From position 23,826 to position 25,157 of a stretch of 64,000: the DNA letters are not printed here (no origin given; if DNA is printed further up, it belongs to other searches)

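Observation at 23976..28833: Rieske/split cytochrome b operon translationally coupled to a membrane HdrD-like CCG reductase and an FrhB-like Fe-S protein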

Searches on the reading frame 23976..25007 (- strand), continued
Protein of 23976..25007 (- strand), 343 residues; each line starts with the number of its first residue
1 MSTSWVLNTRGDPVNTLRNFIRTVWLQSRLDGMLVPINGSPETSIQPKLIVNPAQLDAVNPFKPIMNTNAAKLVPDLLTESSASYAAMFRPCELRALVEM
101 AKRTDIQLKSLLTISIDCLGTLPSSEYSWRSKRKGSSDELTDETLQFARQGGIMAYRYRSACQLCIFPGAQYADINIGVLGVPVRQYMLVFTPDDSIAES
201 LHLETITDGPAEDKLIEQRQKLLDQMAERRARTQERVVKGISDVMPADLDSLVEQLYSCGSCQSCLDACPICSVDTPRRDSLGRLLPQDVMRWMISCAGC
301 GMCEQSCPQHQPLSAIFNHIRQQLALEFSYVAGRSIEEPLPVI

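Call 29: predict_structure(alignment_id=A2)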
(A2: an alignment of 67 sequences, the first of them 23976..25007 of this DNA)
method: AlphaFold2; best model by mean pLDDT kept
length: 343 residues; sequences in the alignment: 67
mean_pLDDT: 87.0   pTM: 0.89
mean pLDDT of the five models: 87.0, 85.9, 81.6, 79.7, 77.7
residues with pLDDT >= 90: 193; 70-90: 120; 50-70: 21; < 50: 9
segments of 3 or more residues with pLDDT < 50: 152-155
pLDDT, mean of each block of 10 residues (from residue 1): 88 91 96 79 69 91 85 89 89 95 88 92 80 81 66 57 90 92 72 92 95 92 89 89 92 92 90 93 93 93 89 93 93 88 72
secondary structure, 60 per line:
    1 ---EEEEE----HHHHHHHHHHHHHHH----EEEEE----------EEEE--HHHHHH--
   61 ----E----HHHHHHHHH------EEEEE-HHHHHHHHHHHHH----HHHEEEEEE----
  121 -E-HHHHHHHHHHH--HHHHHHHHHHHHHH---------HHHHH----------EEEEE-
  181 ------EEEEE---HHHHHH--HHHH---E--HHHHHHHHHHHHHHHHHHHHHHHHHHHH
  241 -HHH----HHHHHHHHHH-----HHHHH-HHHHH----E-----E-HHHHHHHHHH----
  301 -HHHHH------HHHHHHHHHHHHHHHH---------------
elements in order: E4-8 H13-27 E32-36 E47-50 H53-58 H70-78 E85-89 H91-103 E111-116 H124-134 H137-150 H160-164 E175-179 E187-191 H195-200 H203-206 H213-240 H249-258 H264-268 H270-274 H287-296 H302-306 H313-328

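Call 34: fold_search(model_id=the predicted structure, library=pdb)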
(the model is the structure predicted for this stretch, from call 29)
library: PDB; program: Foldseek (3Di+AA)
matches with E <= 10: 390; with E <= 0.001: 15
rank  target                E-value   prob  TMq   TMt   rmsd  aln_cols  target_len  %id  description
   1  7bkb_E                2.8e-13  1.00  0.76  0.65   5.3       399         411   18  Formate dehydrogenase - heterodisulfide reductase - formylmethanofuran dehydrogenase complex from Methanospirillum hun (released 2021-09-29)
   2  8rvu_E                8.8e-13  1.00  0.72  0.66   5.4       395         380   19  CryoEM structure of the Elp-Hdr complex of Methanothermobacter marburgensis state 2 (composite structure) (released 2025-05-14)
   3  4ci0_C                8.3e-06  1.00  0.51  0.61   4.8       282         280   14  Electron cryo-microscopy of F420-reducing NiFe hydrogenase Frh (released 2014-02-26)
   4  9r51_B                1.4e-05  1.00  0.52  0.62   4.8       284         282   15  Dimeric state of the F420-reducing hydrogenase from Methanothermococcus thermolithotrophicus in crystalline form 1 (released 2025-10-22)
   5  6qii_B                3.1e-05  1.00  0.48  0.55   5.1       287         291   13  Xenon derivatization of the F420-reducing [NiFe] hydrogenase complex from Methanosarcina barkeri (released 2019-10-23)
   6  6qgr_B                5.4e-05  1.00  0.48  0.56   5.3       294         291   15  The F420-reducing [NiFe] hydrogenase complex from Methanosarcina barkeri at the Nia-S state (released 2019-10-23)
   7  8rja_E                6.0e-05  1.00  0.45  0.44   6.1       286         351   15  Crystal structure of the F420-reducing formylmethanofuran dehydrogenase complex from the ethanotroph Candidatus Ethano (released 2024-10-02)
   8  7npa_N                9.7e-05  1.00  0.49  0.29   5.4       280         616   13  Crystal structure of the Coenzyme F420-dependent sulfite reductase from Methanothermococcus thermolithotrophicus at 1. (released 2022-03-23)
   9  7npa_D                1.7e-04  1.00  0.47  0.28   5.6       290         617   13  Crystal structure of the Coenzyme F420-dependent sulfite reductase from Methanothermococcus thermolithotrophicus at 1. (released 2022-03-23)
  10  7np8_A                2.4e-04  1.00  0.48  0.29   5.1       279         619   14  Crystal structure of the Coenzyme F420-dependent sulfite reductase from Methanocaldococcus jannaschii at 2.3-A resolut (released 2022-03-23)
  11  7np8_B                2.6e-04  1.00  0.47  0.28   5.1       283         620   14  Crystal structure of the Coenzyme F420-dependent sulfite reductase from Methanocaldococcus jannaschii at 2.3-A resolut (released 2022-03-23)
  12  7npa_A                4.6e-04  1.00  0.47  0.28   5.8       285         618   14  Crystal structure of the Coenzyme F420-dependent sulfite reductase from Methanothermococcus thermolithotrophicus at 1. (released 2022-03-23)
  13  5dqr_A                6.7e-04  1.00  0.43  0.36   5.4       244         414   14  The crystal structure of Arabidopsis 7-hydroxymethyl chlorophyll a reductase (HCAR) (released 2016-04-20)
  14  5dqr_C                9.7e-04  1.00  0.44  0.37  14.7       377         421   12  The crystal structure of Arabidopsis 7-hydroxymethyl chlorophyll a reductase (HCAR) (released 2016-04-20)
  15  5dqr_E                9.7e-04  1.00  0.42  0.37  14.3       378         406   12  The crystal structure of Arabidopsis 7-hydroxymethyl chlorophyll a reductase (HCAR) (released 2016-04-20)
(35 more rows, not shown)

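Call 40: find_homologous_proteins(query=A5, max_evalue=1e-10)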
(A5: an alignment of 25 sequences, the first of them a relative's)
Query A5 (25 sequences) (353 aa, profile of the alignment): 383 proteins with E <= 1e-10 among 8000 candidates; the best 120 are listed.
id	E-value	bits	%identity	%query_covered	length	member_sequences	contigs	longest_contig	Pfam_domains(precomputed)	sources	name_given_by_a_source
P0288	3.7e-121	422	100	100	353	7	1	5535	PF13183.12,PF13187.12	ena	-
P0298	3.3e-118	413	49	99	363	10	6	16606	PF13183.12,PF13187.12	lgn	-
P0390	1.7e-117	410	48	99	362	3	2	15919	PF04432.19,PF12838.13,PF13237.12,PF13183.12,PF13187.12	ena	-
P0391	2.1e-117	410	54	100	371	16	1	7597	PF04432.19,PF13183.12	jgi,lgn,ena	-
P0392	3.7e-117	409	56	100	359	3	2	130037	PF04432.19,PF13183.12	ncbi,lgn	-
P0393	8.2e-117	408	71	99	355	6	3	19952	PF04432.19,PF13183.12,PF13187.12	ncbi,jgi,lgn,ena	-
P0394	1.1e-116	408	62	99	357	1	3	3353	PF04432.19,PF13534.12,PF13237.12,PF13183.12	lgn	-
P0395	1.5e-116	407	47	99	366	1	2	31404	PF04432.19,PF13183.12,PF13187.12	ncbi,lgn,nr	ncbi:MAG TPA: Coenzyme F420 hydrogenase/dehydrogenase, beta subunit C-terminal domain [Anaerolineale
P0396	1.8e-116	407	56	100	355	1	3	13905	PF04432.19,PF13237.12,PF13183.12,PF13187.12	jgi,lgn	jgi:formate dehydrogenase subunit beta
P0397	3.5e-116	406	46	99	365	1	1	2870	PF04432.19,PF13237.12,PF13183.12,PF13187.12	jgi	jgi:formate dehydrogenase subunit beta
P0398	6.0e-116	405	46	100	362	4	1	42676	PF04432.19,PF13237.12,PF13183.12,PF13187.12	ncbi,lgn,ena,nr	ncbi:MAG TPA: Coenzyme F420 hydrogenase/dehydrogenase, beta subunit C-terminal domain [Anaerolineale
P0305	9.4e-116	405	46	100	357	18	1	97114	PF13183.12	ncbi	-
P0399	1.0e-115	404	47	100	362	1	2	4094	PF04432.19,PF12838.13,PF13237.12,PF13183.12,PF13187.12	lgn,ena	-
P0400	1.1e-115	404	58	100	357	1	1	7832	PF13237.12,PF13183.12,PF13187.12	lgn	-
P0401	1.5e-115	404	46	99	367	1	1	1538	PF04432.19,PF13534.12,PF13237.12,PF13183.12,PF13187.12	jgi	jgi:formate dehydrogenase subunit beta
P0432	2.2e-113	397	56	99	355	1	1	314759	PF04432.19,PF13237.12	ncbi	-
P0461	2.2e-112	393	47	100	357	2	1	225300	PF04432.19,PF12838.13,PF13237.12,PF13183.12,PF13187.12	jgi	jgi:formate dehydrogenase (coenzyme F420) beta subunit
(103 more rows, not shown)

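Call 41: find_encoding_contigs(protein=P0432, flank=8000, max_places=1)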
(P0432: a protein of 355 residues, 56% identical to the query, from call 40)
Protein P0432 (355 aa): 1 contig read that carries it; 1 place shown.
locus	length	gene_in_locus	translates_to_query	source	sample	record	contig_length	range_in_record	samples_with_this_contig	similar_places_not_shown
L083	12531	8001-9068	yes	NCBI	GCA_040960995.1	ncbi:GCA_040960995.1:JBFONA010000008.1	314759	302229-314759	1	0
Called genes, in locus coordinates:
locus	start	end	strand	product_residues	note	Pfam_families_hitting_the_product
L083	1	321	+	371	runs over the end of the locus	PF13237:Fer4_10 (faint), PF13183:Fer4_8 (weak)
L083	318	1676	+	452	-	PF12831:FAD_oxidored (weak), PF13450:NAD_binding_8 (weak), PF07992:Pyr_redox_2 (weak)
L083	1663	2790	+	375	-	PF13237:Fer4_10 (faint), PF13183:Fer4_8, PF13187:Fer4_9, PF13534:Fer4_17, PF02754:CCG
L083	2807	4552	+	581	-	PF00890:FAD_binding_2, PF07992:Pyr_redox_2, PF12831:FAD_oxidored (weak), PF13738:Pyr_redox_3 (weak), PF13450:NAD_binding_8 (weak), PF14697:Fer4_21 (weak), PF12838:Fer4_7, PF13187:Fer4_9 (weak), +4 more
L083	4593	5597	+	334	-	PF04432:FrhB_FdhB_C (weak), PF13187:Fer4_9, PF13237:Fer4_10 (weak), PF12838:Fer4_7 (weak)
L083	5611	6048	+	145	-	PF13187:Fer4_9 (faint), PF12797:Fer4_2 (faint), PF13237:Fer4_10 (faint), PF00037:Fer4 (faint), PF13183:Fer4_8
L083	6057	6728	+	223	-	PF13534:Fer4_17 (faint), PF13183:Fer4_8 (weak), PF13237:Fer4_10, PF12838:Fer4_7, PF13187:Fer4_9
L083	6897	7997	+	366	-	PF02771:Acyl-CoA_dh_N, PF02770:Acyl-CoA_dh_M (faint), PF00441:Acyl-CoA_dh_1, PF08028:Acyl-CoA_dh_2 (weak)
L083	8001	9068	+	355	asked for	PF04432:FrhB_FdhB_C (weak), PF13237:Fer4_10 (weak)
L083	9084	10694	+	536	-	PF00890:FAD_binding_2, PF01266:DAO (weak), PF03486:HI0933_like (faint), PF07992:Pyr_redox_2 (faint)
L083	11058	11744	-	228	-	PF01476:LysM, PF23462:LysM3_NFP (faint), PF23472:LysM2_CERK1_LYK3_4_5 (faint), PF23473:LysM3_LYK4_5 (weak), PF01476:LysM, PF23446:LysM1_NFP_LYK (weak), PF23473:LysM3_LYK4_5 (weak)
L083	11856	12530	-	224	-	?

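Call 42: find_encoding_contigs(protein=P0461, flank=8000, max_places=1)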
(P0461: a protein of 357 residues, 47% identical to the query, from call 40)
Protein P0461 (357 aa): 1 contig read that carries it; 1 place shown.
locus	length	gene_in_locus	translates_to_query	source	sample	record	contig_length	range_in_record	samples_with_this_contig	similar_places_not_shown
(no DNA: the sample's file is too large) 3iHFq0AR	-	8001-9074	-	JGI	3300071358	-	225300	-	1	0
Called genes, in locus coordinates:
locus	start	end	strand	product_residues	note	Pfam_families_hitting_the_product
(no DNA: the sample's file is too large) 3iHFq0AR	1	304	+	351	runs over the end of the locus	-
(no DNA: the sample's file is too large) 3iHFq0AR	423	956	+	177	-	-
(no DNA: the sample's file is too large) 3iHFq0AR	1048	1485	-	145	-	PF03767:Acid_phosphat_B, PF25109:HAD_PNKP, PF24694:LNS2_PITM1-3 (weak)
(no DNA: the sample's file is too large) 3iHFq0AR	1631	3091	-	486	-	PF02878:PGM_PMM_I, PF02879:PGM_PMM_II, PF02880:PGM_PMM_III, PF00408:PGM_PMM_IV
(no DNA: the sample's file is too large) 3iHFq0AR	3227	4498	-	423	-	PF04087:DUF389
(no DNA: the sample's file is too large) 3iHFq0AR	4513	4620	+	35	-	-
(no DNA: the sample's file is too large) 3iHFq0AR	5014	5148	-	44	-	-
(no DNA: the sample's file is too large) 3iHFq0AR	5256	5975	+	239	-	PF03437:BtpA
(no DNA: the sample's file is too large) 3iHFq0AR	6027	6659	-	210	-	PF00072:Response_reg, PF00196:GerE, PF08281:Sigma70_r4_2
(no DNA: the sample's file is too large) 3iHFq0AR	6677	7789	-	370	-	PF07730:HisKA_3, PF02518:HATPase_c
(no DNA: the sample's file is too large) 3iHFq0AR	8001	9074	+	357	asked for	PF04432:FrhB_FdhB_C (faint), PF13187:Fer4_9 (faint), PF13237:Fer4_10 (faint), PF12838:Fer4_7 (weak), PF13183:Fer4_8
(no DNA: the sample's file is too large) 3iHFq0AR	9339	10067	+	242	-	PF00132:Hexapep, PF14602:Hexapep_2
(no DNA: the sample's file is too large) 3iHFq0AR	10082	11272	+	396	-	PF00535:Glycos_transf_2, PF10111:Glyco_tranf_2_2, PF13641:Glyco_tranf_2_3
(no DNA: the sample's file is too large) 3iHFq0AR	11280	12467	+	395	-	PF07907:YibE_F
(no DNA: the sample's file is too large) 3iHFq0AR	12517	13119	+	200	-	PF04542:Sigma70_r2, PF08281:Sigma70_r4_2, PF04545:Sigma70_r4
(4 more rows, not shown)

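Call 43: find_encoding_contigs(protein=P0305, flank=8000, max_places=1)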
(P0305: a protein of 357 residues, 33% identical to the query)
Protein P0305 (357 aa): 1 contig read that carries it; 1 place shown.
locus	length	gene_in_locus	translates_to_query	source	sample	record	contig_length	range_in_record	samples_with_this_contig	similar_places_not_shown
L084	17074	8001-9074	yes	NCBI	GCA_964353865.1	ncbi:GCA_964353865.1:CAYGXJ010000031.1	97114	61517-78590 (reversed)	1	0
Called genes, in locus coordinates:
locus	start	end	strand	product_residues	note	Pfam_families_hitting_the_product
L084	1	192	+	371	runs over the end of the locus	PF13183:Fer4_8 (weak)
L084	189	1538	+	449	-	PF01266:DAO (faint), PF07992:Pyr_redox_2 (faint), PF12831:FAD_oxidored (weak), PF13450:NAD_binding_8 (weak)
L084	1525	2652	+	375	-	PF13237:Fer4_10 (faint), PF13183:Fer4_8, PF13187:Fer4_9, PF13534:Fer4_17, PF02754:CCG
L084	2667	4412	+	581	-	PF00890:FAD_binding_2, PF01266:DAO (weak), PF07992:Pyr_redox_2, PF12831:FAD_oxidored (weak), PF13450:NAD_binding_8, PF14697:Fer4_21 (weak), PF12838:Fer4_7, PF13187:Fer4_9 (weak), +2 more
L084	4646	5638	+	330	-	PF13187:Fer4_9 (faint)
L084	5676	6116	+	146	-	PF25160:LdpA_Fe-S-bd (faint), PF12797:Fer4_2 (faint), PF13183:Fer4_8 (weak), PF13237:Fer4_10, PF00037:Fer4 (faint), PF12800:Fer4_4 (faint), PF12838:Fer4_7 (weak), PF13187:Fer4_9 (weak), +2 more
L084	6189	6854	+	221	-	PF00111:Fer2 (weak), PF13534:Fer4_17 (faint), PF13183:Fer4_8 (faint), PF13237:Fer4_10, PF12838:Fer4_7, PF13187:Fer4_9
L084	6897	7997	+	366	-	PF02771:Acyl-CoA_dh_N, PF00441:Acyl-CoA_dh_1, PF08028:Acyl-CoA_dh_2 (weak)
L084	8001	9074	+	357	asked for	PF13183:Fer4_8 (weak)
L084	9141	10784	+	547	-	PF00890:FAD_binding_2, PF01266:DAO (weak), PF07992:Pyr_redox_2 (faint)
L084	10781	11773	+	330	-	PF02985:HEAT (faint), PF13646:HEAT_2, PF03130:HEAT_PBS (faint), PF13646:HEAT_2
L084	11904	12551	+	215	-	PF02607:B12-binding_2, PF02310:B12-binding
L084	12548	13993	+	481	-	PF06253:MTTB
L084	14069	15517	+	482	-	PF06253:MTTB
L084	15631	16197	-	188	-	PF13302:Acetyltransf_3, PF13420:Acetyltransf_4, PF00583:Acetyltransf_1, PF13673:Acetyltransf_10 (weak), PF13508:Acetyltransf_7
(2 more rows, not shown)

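Call 78: search_protein_families(library=pfam, proteins=[L058:212-1387:+, L080:13628-15265:-, L080:15284-16078:-, L080:10149-10745:+, L043:2576-2860:-, L048:130-1182:+, L061:9558-9857:+, L043:471-2564:-], max_evalue=0.0001)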
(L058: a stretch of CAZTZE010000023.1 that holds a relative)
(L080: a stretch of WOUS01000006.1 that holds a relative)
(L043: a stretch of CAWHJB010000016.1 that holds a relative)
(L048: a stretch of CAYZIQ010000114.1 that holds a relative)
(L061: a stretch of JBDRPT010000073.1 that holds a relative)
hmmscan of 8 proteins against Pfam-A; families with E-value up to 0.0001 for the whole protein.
L058:212-1387:+ (391 aa): 1 family
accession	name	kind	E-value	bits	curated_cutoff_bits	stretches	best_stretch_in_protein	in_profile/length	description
PF07690.21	MFS_1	-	8.4e-41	140.5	33.4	2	22-325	12-325/347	Major Facilitator Superfamily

L080:13628-15265:- (545 aa): 0 families

L080:15284-16078:- (264 aa): 0 families

L080:10149-10745:+ (198 aa): 0 families

L043:2576-2860:- (94 aa): 0 families

L048:130-1182:+ (350 aa): 0 families

L061:9558-9857:+ (99 aa): 0 families

L043:471-2564:- (697 aa): 6 families
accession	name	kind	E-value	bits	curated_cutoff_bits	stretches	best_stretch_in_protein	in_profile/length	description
PF02754.22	CCG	-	4.6e-33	113.6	20.6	2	586-672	2-84/85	Cysteine-rich domain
PF13183.11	Fer4_8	-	2.7e-11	44.3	27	1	317-395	2-67/68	4Fe-4S dicluster domain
PF13187.11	Fer4_9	-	3.4e-09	37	27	1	319-395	1-50/52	4Fe-4S dicluster domain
PF13237.11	Fer4_10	-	5.5e-09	36.3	25.5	1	314-393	3-53/53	4Fe-4S dicluster domain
PF12797.12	Fer4_2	-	1.5e-06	28.2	24.5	0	314-332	4-22/22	4Fe-4S binding domain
PF00037.32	Fer4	-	4e-06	26.9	21.1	0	382-395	8-21/24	4Fe-4S binding domain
